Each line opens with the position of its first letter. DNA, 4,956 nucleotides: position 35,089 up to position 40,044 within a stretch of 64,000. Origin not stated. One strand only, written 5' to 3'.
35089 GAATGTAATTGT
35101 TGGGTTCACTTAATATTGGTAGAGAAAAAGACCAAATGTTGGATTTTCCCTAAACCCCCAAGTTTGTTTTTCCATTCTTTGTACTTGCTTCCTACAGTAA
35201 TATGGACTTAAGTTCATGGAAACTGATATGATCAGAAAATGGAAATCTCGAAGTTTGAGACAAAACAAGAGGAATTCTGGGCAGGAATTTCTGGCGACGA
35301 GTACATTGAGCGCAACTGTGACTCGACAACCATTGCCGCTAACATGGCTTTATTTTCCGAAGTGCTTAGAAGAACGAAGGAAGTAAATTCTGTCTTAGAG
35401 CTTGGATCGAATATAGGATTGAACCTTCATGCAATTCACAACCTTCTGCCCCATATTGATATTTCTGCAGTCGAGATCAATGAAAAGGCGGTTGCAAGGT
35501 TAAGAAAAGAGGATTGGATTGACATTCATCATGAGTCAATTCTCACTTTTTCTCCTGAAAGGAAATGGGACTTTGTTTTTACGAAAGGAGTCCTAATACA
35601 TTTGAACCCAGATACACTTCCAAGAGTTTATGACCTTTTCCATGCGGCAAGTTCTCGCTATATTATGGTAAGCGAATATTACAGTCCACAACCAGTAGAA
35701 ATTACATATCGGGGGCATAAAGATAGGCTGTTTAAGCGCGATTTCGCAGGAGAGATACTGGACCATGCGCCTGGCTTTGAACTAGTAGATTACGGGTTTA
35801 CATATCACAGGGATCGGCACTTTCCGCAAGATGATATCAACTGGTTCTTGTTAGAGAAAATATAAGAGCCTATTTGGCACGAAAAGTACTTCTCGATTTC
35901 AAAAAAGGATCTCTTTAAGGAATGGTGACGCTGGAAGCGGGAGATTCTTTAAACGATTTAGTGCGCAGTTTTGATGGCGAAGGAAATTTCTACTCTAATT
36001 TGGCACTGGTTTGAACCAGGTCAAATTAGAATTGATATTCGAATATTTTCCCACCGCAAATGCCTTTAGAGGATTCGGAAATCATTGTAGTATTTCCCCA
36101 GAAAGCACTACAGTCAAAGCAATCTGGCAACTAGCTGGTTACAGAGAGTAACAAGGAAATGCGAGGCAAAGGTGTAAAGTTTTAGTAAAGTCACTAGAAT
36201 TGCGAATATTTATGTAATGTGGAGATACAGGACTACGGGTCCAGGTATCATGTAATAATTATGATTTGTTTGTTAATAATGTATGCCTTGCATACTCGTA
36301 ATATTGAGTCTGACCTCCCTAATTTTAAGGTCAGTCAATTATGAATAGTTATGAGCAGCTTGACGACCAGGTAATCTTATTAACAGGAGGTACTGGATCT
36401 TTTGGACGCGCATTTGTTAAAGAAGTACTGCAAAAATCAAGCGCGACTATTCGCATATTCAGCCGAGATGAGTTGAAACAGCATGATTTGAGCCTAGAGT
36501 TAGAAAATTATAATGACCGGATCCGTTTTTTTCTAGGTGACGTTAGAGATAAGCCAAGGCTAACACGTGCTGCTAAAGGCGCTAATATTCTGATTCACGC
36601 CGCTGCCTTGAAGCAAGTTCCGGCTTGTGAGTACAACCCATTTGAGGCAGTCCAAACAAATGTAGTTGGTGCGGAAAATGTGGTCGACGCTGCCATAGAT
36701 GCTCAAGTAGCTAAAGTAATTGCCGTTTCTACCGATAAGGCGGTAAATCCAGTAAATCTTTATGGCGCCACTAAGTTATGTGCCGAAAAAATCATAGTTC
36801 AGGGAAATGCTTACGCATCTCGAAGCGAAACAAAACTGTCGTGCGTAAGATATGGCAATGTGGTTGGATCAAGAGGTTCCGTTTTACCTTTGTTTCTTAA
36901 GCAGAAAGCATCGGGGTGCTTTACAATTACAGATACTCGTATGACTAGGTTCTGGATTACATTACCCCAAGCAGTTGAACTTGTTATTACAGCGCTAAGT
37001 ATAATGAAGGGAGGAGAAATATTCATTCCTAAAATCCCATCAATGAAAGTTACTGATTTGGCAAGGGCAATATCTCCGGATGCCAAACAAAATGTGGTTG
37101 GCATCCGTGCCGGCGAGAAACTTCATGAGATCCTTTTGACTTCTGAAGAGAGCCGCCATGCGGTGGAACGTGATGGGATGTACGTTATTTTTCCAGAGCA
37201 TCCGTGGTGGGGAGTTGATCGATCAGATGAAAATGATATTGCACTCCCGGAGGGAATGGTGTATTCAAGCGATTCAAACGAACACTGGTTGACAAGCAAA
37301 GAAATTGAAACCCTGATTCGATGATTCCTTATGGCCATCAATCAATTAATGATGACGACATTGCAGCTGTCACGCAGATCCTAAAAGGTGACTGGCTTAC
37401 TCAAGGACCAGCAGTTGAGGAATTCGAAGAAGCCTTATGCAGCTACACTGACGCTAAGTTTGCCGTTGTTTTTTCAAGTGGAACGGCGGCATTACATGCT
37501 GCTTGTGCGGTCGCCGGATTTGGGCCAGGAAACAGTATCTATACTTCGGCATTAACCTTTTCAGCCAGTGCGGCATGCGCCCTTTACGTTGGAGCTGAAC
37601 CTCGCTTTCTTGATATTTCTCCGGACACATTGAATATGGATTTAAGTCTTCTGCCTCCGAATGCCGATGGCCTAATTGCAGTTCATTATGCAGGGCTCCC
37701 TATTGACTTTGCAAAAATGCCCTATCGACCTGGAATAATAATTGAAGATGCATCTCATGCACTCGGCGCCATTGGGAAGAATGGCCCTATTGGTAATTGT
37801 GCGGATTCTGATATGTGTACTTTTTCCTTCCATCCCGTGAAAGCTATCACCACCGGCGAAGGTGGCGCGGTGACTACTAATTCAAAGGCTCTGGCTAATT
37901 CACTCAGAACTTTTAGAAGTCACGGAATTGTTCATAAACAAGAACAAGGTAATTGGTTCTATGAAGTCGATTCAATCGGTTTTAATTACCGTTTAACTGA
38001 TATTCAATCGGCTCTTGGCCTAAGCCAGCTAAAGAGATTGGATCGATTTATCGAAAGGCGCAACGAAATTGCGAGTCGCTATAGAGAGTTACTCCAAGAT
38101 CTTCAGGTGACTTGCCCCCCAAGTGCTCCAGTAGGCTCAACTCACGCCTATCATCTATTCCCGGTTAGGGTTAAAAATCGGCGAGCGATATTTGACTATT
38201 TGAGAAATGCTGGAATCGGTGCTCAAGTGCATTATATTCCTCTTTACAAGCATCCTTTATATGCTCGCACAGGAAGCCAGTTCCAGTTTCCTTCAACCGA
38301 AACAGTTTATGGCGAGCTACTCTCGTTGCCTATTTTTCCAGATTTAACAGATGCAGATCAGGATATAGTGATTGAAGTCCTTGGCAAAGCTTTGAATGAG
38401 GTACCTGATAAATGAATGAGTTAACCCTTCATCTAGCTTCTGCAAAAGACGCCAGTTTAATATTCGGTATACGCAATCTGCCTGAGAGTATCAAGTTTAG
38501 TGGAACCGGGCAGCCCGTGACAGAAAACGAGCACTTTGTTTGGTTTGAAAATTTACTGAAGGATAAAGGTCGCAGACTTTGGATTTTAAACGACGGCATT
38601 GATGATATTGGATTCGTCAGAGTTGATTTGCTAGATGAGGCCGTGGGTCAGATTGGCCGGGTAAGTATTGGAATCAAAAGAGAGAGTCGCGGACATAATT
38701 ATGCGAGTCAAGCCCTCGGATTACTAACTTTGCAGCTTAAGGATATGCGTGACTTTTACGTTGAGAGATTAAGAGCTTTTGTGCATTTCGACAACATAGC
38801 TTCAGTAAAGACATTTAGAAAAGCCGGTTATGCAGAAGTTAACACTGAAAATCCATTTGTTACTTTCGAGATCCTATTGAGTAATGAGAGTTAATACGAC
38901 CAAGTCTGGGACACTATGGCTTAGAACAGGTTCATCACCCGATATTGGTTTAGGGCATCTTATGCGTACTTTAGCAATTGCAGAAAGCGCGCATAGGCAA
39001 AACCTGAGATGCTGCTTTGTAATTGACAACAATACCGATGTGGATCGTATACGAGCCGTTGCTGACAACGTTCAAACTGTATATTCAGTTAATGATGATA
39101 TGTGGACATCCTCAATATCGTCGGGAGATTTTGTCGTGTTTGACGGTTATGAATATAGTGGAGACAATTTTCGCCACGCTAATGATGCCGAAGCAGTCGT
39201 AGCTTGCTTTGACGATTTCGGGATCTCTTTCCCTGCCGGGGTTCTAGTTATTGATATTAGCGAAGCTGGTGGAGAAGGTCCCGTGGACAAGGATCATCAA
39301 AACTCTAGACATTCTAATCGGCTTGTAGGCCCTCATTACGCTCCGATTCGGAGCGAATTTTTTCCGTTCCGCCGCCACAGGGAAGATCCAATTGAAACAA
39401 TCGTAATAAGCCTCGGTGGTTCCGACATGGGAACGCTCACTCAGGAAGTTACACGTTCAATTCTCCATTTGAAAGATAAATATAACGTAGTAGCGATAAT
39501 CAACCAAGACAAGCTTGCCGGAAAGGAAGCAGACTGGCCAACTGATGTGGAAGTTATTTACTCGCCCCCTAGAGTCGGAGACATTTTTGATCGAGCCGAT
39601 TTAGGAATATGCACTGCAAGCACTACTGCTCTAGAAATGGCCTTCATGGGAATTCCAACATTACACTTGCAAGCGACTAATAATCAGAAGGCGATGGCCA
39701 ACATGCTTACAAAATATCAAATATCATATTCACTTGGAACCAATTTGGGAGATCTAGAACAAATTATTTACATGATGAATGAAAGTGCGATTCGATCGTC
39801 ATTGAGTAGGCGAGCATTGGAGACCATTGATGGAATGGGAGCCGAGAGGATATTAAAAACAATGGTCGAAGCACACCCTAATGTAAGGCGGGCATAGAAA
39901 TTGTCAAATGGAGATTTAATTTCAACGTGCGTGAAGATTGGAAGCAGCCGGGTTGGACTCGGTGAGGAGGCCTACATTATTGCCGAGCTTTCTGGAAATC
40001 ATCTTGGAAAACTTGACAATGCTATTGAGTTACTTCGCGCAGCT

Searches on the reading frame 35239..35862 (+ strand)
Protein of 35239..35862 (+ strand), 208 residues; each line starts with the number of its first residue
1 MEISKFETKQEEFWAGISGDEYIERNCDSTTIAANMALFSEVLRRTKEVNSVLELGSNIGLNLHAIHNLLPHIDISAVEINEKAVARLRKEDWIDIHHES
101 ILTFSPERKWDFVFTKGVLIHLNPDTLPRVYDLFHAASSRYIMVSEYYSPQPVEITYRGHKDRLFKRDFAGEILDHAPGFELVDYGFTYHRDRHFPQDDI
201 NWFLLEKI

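Call 5: search_protein_families(library=pfam, proteins=[window:35239-35862:+], max_evalue=0.1)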
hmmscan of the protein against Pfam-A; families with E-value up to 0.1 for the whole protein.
window:35239-35862:+ (208 aa): 5 families
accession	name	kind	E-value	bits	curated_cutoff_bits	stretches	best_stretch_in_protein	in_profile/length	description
PF08242.18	Methyltransf_12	-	2.8e-05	25.2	30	1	53-130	1-84/98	Methyltransferase domain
PF13649.12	Methyltransf_25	-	0.0001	23.3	27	1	52-133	1-88/97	Methyltransferase domain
PF13489.12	Methyltransf_23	-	0.00072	19.8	27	1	36-150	10-122/164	Methyltransferase domain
PF03848.20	TehB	-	0.028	14.3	20.4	1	38-132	18-118/193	Tellurite resistance protein TehB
PF05401.17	NodS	-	0.035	14.4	24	1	40-122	35-119/201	Nodulation protein S (NodS)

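Call 6: search_protein_families(library=ncbifam, proteins=[window:35239-35862:+], max_evalue=0.1)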
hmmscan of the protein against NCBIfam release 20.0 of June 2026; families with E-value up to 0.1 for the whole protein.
window:35239-35862:+ (208 aa): 3 families
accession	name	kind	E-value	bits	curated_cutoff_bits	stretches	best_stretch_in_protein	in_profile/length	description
TIGR03587.1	Pse_Me-ase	hypoth_equivalog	3.2e-82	275.6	112.05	1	8-208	3-204/204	pseudaminic acid biosynthesis-associated methylase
TIGR00477.1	tehB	equivalog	0.0034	16.7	219.5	1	20-131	49-159/238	tellurite resistance methyltransferase TehB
NF008992.0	PRK12335.1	equivalog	0.013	14.6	303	1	40-131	112-208/289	SAM-dependent methyltransferase TehB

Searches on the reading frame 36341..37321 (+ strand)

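Call 5: search_protein_families(library=pfam, proteins=[window:36341-37321:+], max_evalue=0.1)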
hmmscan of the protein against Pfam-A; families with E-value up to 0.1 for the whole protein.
window:36341-37321:+ (327 aa): 11 families
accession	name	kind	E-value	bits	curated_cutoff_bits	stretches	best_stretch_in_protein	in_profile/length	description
PF02719.21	Polysacc_synt_2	-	4e-100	335.2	20.2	1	12-283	1-291/293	Polysaccharide biosynthesis protein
PF01370.27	Epimerase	-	2.2e-21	76.8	20.9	1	12-221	1-227/240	NAD dependent epimerase/dehydratase family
PF01073.25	3Beta_HSD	-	2.8e-18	66.4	22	1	14-137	2-122/280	3-beta hydroxysteroid dehydrogenase/isomerase family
PF16363.11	GDP_Man_Dehyd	-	6e-13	49.4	27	1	13-177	1-186/332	GDP-mannose 4,6 dehydratase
PF04321.23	RmlD_sub_bind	-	7.3e-12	45.4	27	1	12-178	3-155/287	RmlD substrate binding domain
PF13460.12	NAD_binding_10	-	1.1e-10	42.1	27.2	1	16-136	1-103/184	NAD(P)H-binding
PF07993.18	NAD_binding_4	-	1.2e-09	38.2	20.1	1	14-136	1-141/258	Male sterility protein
PF00106.31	adh_short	-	8.9e-08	32.3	26.6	1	10-150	1-158/195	short chain dehydrogenase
PF05368.20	NmrA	-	3.8e-07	30.4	27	1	9-155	2-132/298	NmrA-like family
PF08659.16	KR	-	5.9e-06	26.7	22.6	1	12-82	3-76/180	KR domain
PF01210.29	NAD_Gly3P_dh_N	-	0.0057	17.1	23.1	0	17-89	6-78/158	NAD-dependent glycerol-3-phosphate dehydrogenase N-terminus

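Call 6: search_protein_families(library=ncbifam, proteins=[window:36341-37321:+], max_evalue=0.1)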
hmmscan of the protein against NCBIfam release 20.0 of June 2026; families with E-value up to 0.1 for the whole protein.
window:36341-37321:+ (327 aa): 65 families (the best 25 are shown)
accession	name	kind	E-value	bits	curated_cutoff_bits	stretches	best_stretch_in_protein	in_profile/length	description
TIGR03589.1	PseB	equivalog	9.8e-135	448.6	407.75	1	7-325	2-323/324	UDP-N-acetylglucosamine 4,6-dehydratase (inverting)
TIGR04130.1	FnlA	equivalog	4.2e-77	259.3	730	1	8-286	3-285/337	UDP-N-acetylglucosamine 4,6-dehydratase/5-epimerase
TIGR04180.1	EDH_00030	hypoth_equivalog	1.6e-17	63.5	475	1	12-151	1-155/297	NAD-dependent 4,6-dehydratase LegB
TIGR01179.1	galE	equivalog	2.5e-14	52.9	262.3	1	12-178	2-180/332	UDP-glucose 4-epimerase GalE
TIGR03466.1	HpnA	hypoth_equivalog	6.5e-14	51.5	367.65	1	12-134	3-116/327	hopanoid-associated sugar epimerase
TIGR02622.1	CDP_4_6_dhtase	equivalog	1.3e-13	50.8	278.45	1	9-149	4-162/352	CDP-glucose 4,6-dehydratase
NF041293.1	G6PDh_Azf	equivalog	3.9e-13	49.4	400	1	9-136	2-120/252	NAD-dependent glucose-6-phosphate dehydrogenase Azf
TIGR01181.1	dTDP_gluc_dehyt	equivalog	5.1e-12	45.5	365.1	1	12-134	2-128/321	dTDP-glucose 4,6-dehydratase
TIGR01214.1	rmlD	equivalog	3.3e-10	39.5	224.05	1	12-154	2-137/285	dTDP-4-dehydrorhamnose reductase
NF042422.1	oxyalk_red_OleD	equivalog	9.1e-10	38.4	580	1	12-133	3-112/329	2-alkyl-3-oxoalkanoate reductase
NF042423.1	oxyalk_red_Shew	equivalog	2.6e-08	33.3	580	1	11-132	10-119/331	2-alkyl-3-oxoalkanoate reductase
NF007956.0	PRK10675.1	subfamily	2.9e-08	33.2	394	1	12-132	3-125/338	UDP-glucose 4-epimerase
TIGR02197.1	heptose_epim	equivalog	4.4e-08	32.7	274.6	1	12-178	1-174/316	ADP-glyceromanno-heptose 6-epimerase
TIGR01746.1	Thioester-redct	subfamily_domain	2.1e-07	30.5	213.35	1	12-142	2-147/371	thioester reductase domain-containing protein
NF052578.1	StrlDmthSdmBMthl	equivalog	4e-07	30.1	600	1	12-142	3-123/328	sterol demethylase protein SdmB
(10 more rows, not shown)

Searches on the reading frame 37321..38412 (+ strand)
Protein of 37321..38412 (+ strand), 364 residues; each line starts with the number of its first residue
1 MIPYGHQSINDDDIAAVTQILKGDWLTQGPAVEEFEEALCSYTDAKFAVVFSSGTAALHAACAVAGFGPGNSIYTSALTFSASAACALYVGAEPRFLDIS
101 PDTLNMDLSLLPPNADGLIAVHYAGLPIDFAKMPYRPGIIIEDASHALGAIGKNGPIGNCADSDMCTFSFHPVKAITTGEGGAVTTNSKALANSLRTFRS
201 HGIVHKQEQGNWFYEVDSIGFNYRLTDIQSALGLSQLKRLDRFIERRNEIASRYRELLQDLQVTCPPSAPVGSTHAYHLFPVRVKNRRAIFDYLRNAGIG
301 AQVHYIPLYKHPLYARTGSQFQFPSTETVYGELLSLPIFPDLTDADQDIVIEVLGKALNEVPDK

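Call 5: search_protein_families(library=pfam, proteins=[window:37321-38412:+], max_evalue=0.1)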
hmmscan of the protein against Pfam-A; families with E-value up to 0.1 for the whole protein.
window:37321-38412:+ (364 aa): 3 families
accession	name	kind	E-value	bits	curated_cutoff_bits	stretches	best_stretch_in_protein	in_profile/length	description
PF01041.23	DegT_DnrJ_EryC1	-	6.9e-99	331.9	19.8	1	8-354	2-359/360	DegT/DnrJ/EryC1/StrS aminotransferase family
PF00155.27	Aminotran_1_2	-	7.2e-05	22.6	19.7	1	32-107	44-129/361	Aminotransferase class I and II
PF01053.26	Cys_Met_Meta_PP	-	0.022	13.7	27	1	28-63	50-85/381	Cys/Met metabolism PLP-dependent enzyme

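Call 6: search_protein_families(library=ncbifam, proteins=[window:37321-38412:+], max_evalue=0.1)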
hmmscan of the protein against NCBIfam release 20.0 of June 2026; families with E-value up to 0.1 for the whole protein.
window:37321-38412:+ (364 aa): 12 families
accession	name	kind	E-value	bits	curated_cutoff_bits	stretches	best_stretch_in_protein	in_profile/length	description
TIGR03588.1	PseC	equivalog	2.2e-130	434.9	423.5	1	1-357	1-379/380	UDP-4-amino-4,6-dideoxy-N-acetyl-beta-L-altrosamine transaminase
NF008658.2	PRK11658.1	equivalog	1.5e-68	231.1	631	1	2-357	5-376/379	UDP-4-amino-4-deoxy-L-arabinose aminotransferase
TIGR04181.1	NHT_00031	hypoth_equivalog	1.1e-54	185.7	420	2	139-337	163-357/359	LegC family aminotransferase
NF008687.0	PRK11706.1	equivalog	1.2e-46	159.2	375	1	1-356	1-372/375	dTDP-4-amino-4,6-dideoxygalactose transaminase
TIGR02379.1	ECA_wecE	subfamily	1.3e-35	122.9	434.85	1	1-358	1-375/376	dTDP-4-amino-4,6-dideoxy-D-glucose transaminase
NF011936.0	PRK15407.1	equivalog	8.5e-35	120.3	423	2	2-202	37-251/440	lipopolysaccharide biosynthesis protein RfbH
TIGR04427.1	PLP_DesI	equivalog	2e-33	116.1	650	1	18-354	39-379/390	dTDP-4-dehydro-6-deoxyglucose aminotransferase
TIGR00858.1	bioF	equivalog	0.0064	15.3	426.45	0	31-61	67-97/365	8-amino-7-oxononanoate synthase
NF004627.0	PRK05968.1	subfamily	0.013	14.4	508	1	28-73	61-105/389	hypothetical protein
NF006347.0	PRK08574.1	equivalog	0.014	14.2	477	0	29-81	52-103/385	cystathionine gamma-synthase family protein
NF006097.0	PRK08249.1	equivalog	0.053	11.9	600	0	29-62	65-98/402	cystathionine gamma-synthase family protein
NF005047.0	PRK06460.1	equivalog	0.088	11.7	501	0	29-83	44-97/376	hypothetical protein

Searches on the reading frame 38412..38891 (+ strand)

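Call 5: search_protein_families(library=pfam, proteins=[window:38412-38891:+], max_evalue=0.1)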
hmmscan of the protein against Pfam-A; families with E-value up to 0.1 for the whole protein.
window:38412-38891:+ (160 aa): 3 families
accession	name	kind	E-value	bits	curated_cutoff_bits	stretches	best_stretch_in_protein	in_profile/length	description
PF13302.13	Acetyltransf_3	-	1e-11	46.1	25.4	1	4-140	2-137/138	Acetyltransferase (GNAT) domain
PF00583.31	Acetyltransf_1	-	9.3e-05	23.1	20.7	1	38-140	18-116/116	Acetyltransferase (GNAT) family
PF13508.13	Acetyltransf_7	-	0.068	14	27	1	54-141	3-83/84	Acetyltransferase (GNAT) domain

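Call 6: search_protein_families(library=ncbifam, proteins=[window:38412-38891:+], max_evalue=0.1)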
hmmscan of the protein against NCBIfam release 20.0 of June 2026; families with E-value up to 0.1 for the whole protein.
window:38412-38891:+ (160 aa): 3 families
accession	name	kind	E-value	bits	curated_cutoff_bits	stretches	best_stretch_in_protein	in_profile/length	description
TIGR03585.1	PseH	equivalog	2.2e-09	37.6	93.1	1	10-150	7-143/156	UDP-4-amino-4,6-dideoxy-N-acetyl-beta-L-altrosamine N-acetyltransferase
NF040503.1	resist_ArsN1a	equivalog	0.0014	18.4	170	1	79-145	75-138/159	arsinothricin resistance N-acetyltransferase ArsN1 family A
NF007527.0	PRK10140.1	equivalog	0.015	15.2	236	1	1-141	1-137/162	N-acetyltransferase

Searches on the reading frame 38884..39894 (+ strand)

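Call 5: search_protein_families(library=pfam, proteins=[window:38884-39894:+], max_evalue=0.1)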
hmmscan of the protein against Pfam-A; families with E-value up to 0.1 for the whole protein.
window:38884-39894:+ (337 aa): 0 families

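Call 6: search_protein_families(library=ncbifam, proteins=[window:38884-39894:+], max_evalue=0.1)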
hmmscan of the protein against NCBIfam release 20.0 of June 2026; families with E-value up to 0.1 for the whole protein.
window:38884-39894:+ (337 aa): 4 families
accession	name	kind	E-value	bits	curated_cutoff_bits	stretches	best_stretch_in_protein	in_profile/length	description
TIGR03590.1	PseG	equivalog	1.1e-31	110.4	153.55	1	13-274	5-279/280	UDP-2,4-diacetamido-2,4,6-trideoxy-beta-L-altropyranose hydrolase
NF046086.1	BFO_1060_trans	domain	0.0046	16.1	200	1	229-326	256-359/365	BFO_1060 family glycosyltransferase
NF000461.2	blaOXA-184_like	exception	0.03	13.8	475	1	71-112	23-64/248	OXA-184 family class D beta-lactamase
TIGR04396.2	surf_polysacc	subfamily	0.076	12.2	125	1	233-327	259-359/427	surface carbohydrate biosynthesis protein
